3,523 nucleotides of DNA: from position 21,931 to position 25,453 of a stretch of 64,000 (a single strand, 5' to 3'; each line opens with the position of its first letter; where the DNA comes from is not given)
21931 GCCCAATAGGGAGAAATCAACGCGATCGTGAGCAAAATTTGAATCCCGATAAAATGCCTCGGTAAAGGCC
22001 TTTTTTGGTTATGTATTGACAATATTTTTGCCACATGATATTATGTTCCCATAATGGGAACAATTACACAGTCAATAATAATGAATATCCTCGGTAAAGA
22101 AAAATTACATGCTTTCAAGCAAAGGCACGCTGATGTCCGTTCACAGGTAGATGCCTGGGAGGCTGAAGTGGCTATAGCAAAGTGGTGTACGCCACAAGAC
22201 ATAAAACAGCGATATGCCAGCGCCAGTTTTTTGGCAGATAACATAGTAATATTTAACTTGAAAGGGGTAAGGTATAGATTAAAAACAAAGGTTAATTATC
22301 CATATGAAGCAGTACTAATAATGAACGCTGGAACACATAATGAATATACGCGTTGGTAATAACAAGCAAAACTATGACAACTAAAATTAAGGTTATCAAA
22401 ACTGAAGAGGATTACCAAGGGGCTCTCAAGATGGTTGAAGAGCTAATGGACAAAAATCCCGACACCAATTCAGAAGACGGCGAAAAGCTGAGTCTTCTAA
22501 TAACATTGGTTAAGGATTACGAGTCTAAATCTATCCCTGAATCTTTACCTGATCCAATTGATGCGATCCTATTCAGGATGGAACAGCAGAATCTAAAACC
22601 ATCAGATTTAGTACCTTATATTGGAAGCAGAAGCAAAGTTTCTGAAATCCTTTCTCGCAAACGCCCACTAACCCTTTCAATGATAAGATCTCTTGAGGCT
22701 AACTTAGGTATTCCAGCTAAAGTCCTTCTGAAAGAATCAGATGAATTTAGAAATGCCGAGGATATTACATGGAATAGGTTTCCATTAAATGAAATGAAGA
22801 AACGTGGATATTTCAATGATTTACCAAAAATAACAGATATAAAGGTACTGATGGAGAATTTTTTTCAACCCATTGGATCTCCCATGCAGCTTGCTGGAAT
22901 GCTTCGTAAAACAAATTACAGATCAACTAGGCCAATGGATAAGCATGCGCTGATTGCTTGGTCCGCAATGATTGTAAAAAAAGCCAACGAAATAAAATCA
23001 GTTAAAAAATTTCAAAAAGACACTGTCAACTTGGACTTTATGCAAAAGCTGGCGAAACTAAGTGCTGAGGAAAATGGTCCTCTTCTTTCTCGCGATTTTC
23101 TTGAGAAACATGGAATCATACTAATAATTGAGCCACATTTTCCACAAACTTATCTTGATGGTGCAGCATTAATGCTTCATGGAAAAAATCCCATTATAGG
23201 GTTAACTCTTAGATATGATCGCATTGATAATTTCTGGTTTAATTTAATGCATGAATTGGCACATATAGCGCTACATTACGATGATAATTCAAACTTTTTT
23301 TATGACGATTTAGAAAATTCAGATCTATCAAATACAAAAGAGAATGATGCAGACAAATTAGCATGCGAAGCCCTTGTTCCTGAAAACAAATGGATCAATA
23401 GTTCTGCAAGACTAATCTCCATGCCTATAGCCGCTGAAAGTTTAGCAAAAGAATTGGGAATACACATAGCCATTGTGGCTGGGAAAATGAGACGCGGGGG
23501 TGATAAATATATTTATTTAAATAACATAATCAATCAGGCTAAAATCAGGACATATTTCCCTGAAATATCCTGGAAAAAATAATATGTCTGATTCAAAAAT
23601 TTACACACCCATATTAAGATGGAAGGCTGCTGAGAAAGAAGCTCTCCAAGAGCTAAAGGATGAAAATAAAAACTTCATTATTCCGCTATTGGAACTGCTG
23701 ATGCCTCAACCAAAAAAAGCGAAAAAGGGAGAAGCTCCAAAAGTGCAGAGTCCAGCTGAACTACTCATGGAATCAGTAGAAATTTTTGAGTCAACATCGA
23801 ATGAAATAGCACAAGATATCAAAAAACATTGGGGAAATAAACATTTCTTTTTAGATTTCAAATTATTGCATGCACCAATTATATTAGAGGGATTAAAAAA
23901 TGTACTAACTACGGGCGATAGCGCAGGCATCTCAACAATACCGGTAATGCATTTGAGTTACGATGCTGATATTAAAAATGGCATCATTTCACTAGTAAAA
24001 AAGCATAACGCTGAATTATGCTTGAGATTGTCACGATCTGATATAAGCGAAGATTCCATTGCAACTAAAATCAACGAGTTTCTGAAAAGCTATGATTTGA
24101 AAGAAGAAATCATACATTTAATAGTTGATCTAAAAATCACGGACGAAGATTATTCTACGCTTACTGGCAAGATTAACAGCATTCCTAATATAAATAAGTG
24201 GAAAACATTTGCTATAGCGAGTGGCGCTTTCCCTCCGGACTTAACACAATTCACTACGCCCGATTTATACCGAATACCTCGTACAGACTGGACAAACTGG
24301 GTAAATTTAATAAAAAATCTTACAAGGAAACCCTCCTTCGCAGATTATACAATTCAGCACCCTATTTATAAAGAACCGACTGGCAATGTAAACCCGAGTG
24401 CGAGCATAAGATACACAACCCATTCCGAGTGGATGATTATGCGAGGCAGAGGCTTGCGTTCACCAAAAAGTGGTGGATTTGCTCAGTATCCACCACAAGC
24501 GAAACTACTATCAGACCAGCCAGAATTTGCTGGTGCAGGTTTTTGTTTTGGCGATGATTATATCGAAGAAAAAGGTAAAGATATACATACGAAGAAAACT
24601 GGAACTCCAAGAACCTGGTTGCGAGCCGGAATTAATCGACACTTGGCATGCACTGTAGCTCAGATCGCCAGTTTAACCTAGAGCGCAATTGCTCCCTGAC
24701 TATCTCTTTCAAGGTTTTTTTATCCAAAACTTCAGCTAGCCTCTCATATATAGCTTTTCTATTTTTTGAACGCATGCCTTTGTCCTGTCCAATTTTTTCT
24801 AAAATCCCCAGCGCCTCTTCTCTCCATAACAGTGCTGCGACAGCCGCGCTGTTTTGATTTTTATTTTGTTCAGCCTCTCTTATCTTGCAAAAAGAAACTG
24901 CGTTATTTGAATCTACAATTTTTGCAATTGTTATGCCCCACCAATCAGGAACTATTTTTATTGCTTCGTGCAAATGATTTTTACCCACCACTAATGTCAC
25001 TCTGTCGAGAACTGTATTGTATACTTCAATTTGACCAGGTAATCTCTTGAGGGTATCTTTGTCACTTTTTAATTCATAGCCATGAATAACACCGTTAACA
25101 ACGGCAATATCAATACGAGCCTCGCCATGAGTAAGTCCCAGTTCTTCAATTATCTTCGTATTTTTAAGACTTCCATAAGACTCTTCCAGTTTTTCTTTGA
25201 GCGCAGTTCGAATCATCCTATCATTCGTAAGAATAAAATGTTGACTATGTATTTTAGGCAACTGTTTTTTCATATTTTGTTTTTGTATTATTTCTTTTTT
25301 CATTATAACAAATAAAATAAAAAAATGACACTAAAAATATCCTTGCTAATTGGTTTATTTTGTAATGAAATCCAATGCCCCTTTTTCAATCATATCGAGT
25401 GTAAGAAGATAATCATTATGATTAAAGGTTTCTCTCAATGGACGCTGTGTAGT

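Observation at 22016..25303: Candidate multi-gene defence module: HigB toxin, HTH-ImmA/IrrE peptidase fusion and large unknown protein, facing a PD-(D/E)xK nuclease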

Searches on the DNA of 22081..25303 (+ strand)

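Call 32: search_dna_similar(query=window:22081-25303:+, collection=ecoli_genomes, mode=distant, max_rows=15, max_evalue=0.001)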
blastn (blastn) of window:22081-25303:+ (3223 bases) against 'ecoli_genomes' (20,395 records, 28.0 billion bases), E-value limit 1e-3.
Records with a match: 5; places in all: 5; records where one place covers at least 80% of the query: 0.
Genomes with a match: 5 of 5426; with a place that covers at least 80% of the query: 0. Places per genome that has any: lowest 1, median 1, highest 1. On chromosomes: 5 places; on plasmids: 0.
Best place of each record, by identity: 60-80% 5.
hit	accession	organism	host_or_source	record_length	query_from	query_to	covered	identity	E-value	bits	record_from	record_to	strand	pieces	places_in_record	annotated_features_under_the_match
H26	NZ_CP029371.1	Escherichia coli strain C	cow's milk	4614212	467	1186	10%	70.7%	3e-14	162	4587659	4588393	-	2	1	ImmA/IrrE family metallo-endopeptidase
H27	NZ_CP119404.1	Escherichia coli strain MRE162 substr. UK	Human faeces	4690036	467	1186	10%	70.7%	3e-14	162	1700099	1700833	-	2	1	ImmA/IrrE family metallo-endopeptidase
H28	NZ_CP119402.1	Escherichia coli strain MRE162 substr. FRA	not provided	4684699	467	1186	10%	70.7%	3e-14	162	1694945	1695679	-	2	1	ImmA/IrrE family metallo-endopeptidase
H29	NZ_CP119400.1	Escherichia coli strain MRE162 substr. NOR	not provided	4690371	467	1186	10%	70.7%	3e-14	162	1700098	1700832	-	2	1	ImmA/IrrE family metallo-endopeptidase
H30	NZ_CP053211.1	Escherichia coli strain QDFD216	dog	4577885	1107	1201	3%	73.7%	2e-4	60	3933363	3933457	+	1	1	ImmA/IrrE family metallo-endopeptidase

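Call 33: get_annotated_region(hit=H26, flank=5000)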
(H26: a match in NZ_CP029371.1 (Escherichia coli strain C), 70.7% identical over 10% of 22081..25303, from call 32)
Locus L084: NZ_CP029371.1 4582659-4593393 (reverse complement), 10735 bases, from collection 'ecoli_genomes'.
description: Escherichia coli strain C chromosome, complete genome
organism: Escherichia coli strain C (NCBI taxid 562)
replicon: chromosome; assembly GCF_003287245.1
host: -; source: cow's milk; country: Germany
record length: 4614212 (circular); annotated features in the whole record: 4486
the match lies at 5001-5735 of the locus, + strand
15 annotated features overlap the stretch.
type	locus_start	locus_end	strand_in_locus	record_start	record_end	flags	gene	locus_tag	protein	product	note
CDS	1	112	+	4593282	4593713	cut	-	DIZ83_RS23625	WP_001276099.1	DUF6998 domain-containing protein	-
CDS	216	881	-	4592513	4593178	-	-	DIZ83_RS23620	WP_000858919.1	helix-turn-helix domain-containing protein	-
CDS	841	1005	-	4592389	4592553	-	-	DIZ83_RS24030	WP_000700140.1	hypothetical protein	-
CDS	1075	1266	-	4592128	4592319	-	-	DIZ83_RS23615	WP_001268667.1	hypothetical protein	-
CDS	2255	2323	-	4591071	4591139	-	-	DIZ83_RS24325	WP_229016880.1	hypothetical protein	-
CDS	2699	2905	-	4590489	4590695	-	-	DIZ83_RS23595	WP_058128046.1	hypothetical protein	-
CDS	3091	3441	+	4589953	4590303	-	-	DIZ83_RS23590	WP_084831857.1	hypothetical protein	-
CDS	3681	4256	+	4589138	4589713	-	-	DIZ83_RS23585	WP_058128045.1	recombinase family protein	-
CDS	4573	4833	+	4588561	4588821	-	-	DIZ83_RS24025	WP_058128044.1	type II toxin-antitoxin system HigB family toxin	-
CDS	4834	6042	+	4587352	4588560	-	-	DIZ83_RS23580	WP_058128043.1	ImmA/IrrE family metallo-endopeptidase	-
CDS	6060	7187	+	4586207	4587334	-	-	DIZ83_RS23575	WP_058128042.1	beta family protein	-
CDS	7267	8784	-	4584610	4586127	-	-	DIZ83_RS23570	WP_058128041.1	SIR2 family protein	-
CDS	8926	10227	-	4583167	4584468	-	-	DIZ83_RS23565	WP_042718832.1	tyrosine-type recombinase/integrase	-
riboswitch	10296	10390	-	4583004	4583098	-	-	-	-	riboswitch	TPP riboswitch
CDS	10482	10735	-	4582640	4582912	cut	rcnR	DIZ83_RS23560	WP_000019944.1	Ni(II)/Co(II)-binding transcriptional repressor RcnR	-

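Call 34: get_annotated_region(hit=H30, flank=5000)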
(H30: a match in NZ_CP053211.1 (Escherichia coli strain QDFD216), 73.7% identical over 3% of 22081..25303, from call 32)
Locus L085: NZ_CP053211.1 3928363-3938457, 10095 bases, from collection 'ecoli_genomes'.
description: Escherichia coli strain QDFD216 chromosome, complete genome
organism: Escherichia coli strain QDFD216 (NCBI taxid 562)
replicon: chromosome; assembly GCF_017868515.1
host: dog; source: feces; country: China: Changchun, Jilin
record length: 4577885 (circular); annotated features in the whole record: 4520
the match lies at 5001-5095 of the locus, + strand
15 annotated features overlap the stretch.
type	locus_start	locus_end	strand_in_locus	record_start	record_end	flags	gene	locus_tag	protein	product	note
CDS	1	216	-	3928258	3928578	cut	-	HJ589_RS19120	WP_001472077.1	DUF5375 domain-containing protein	-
CDS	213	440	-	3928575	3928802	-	-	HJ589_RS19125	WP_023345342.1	hypothetical protein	-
CDS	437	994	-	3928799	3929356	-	-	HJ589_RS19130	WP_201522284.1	host cell division inhibitor Icd-like protein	-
CDS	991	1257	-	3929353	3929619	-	-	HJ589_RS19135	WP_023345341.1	helix-turn-helix transcriptional regulator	-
CDS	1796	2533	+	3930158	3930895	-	-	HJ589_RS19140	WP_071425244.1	glycoprotein 3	-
CDS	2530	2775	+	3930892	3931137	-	-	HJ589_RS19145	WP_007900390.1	ogr/Delta-like zinc finger family protein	-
CDS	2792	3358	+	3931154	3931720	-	-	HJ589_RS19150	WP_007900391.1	phage polarity suppression protein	-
CDS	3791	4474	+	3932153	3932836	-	-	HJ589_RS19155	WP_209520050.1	hypothetical protein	-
CDS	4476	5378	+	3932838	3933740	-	-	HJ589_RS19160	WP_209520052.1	ImmA/IrrE family metallo-endopeptidase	-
CDS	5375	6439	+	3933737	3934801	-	-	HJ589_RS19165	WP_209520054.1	beta family protein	-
CDS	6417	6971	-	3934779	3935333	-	-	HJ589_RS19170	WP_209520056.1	sce7726 family protein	-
CDS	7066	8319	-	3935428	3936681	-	-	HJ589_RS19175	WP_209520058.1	tyrosine-type recombinase/integrase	-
tRNA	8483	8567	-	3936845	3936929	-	-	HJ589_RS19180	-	tRNA-Leu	-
CDS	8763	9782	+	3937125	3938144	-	ahr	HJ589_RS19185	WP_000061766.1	NADPH-dependent aldehyde reductase Ahr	-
CDS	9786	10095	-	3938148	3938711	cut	idnK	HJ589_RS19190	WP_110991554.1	gluconokinase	-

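Call 76: search_dna_similar(query=L084:4573-8800:+, collection=ecoli_genomes, mode=near, max_rows=25, rows=spread)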
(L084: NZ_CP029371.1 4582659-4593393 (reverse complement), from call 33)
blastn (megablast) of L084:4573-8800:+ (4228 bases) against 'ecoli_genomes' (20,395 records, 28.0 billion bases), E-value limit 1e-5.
Records with a match: 4; places in all: 4; records where one place covers at least 80% of the query: 4.
Genomes with a match: 4 of 5426; with a place that covers at least 80% of the query: 4. Places per genome that has any: lowest 1, median 1, highest 1. On chromosomes: 4 places; on plasmids: 0.
Best place of each record, by identity: >=99% 4.
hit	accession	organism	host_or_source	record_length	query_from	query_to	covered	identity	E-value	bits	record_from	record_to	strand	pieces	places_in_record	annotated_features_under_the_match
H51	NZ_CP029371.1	Escherichia coli strain C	cow's milk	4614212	1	4228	100%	100.0%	0e+0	7808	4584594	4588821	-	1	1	SIR2 family protein | ImmA/IrrE family metallo-endopeptidase | beta family protein | type II toxin-antitoxin system HigB family toxin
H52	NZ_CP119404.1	Escherichia coli strain MRE162 substr. UK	Human faeces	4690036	1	4228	100%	99.9%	0e+0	7792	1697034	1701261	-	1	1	SIR2 family protein | ImmA/IrrE family metallo-endopeptidase | beta family protein | type II toxin-antitoxin system HigB family toxin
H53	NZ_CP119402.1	Escherichia coli strain MRE162 substr. FRA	not provided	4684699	1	4228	100%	99.9%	0e+0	7792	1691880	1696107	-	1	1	SIR2 family protein | ImmA/IrrE family metallo-endopeptidase | beta family protein | type II toxin-antitoxin system HigB family toxin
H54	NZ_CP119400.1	Escherichia coli strain MRE162 substr. NOR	not provided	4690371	1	4228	100%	99.9%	0e+0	7792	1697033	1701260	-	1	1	SIR2 family protein | ImmA/IrrE family metallo-endopeptidase | beta family protein | type II toxin-antitoxin system HigB family toxin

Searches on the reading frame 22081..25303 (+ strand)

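Call 63: search_protein_families(library=pfam, proteins=[L085:3791-4474:+, L085:4476-5378:+, L085:5375-6439:+, L084:7267-8784:-, L084:6060-7187:+], max_evalue=0.01)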
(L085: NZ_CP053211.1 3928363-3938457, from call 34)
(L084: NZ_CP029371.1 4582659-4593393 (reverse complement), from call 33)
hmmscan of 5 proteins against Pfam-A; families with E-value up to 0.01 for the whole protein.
L085:3791-4474:+ (227 aa): 1 family
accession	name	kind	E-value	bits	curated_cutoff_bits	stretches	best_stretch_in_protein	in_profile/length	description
PF13673.13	Acetyltransf_10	-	0.0011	19.3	23.6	1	162-220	66-125/128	Acetyltransferase (GNAT) domain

L085:4476-5378:+ (300 aa): 1 family
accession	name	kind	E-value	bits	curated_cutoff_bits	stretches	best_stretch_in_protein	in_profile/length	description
PF06114.19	Peptidase_M78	-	2.6e-12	47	22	1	170-262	21-109/123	IrrE N-terminal-like domain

L085:5375-6439:+ (354 aa): 1 family
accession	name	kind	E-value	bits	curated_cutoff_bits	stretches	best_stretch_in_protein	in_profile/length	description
PF14350.11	Beta_protein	-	3.6e-36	125.8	27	1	6-347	4-338/342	Beta protein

L084:7267-8784:- (505 aa): 1 family
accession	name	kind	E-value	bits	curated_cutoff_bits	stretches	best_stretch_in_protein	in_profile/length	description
PF13289.12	SIR2_2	-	5.9e-21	75.5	24.5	1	142-238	2-106/141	SIR2-like domain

L084:6060-7187:+ (375 aa): 1 family
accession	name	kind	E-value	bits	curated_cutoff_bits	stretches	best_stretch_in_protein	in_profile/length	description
PF14350.11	Beta_protein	-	2.7e-70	238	27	1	5-357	1-341/342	Beta protein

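Call 75: search_protein_families(library=ncbifam, proteins=[L084:6060-7187:+], max_evalue=10)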
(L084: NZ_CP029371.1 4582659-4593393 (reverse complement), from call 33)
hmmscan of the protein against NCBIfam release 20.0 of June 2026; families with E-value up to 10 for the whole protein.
L084:6060-7187:+ (375 aa): 1 family
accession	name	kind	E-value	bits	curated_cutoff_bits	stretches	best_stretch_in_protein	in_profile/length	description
NF007800.0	PRK10506.1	equivalog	0.19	11.5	158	1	249-286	111-146/163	prepilin peptidase-dependent protein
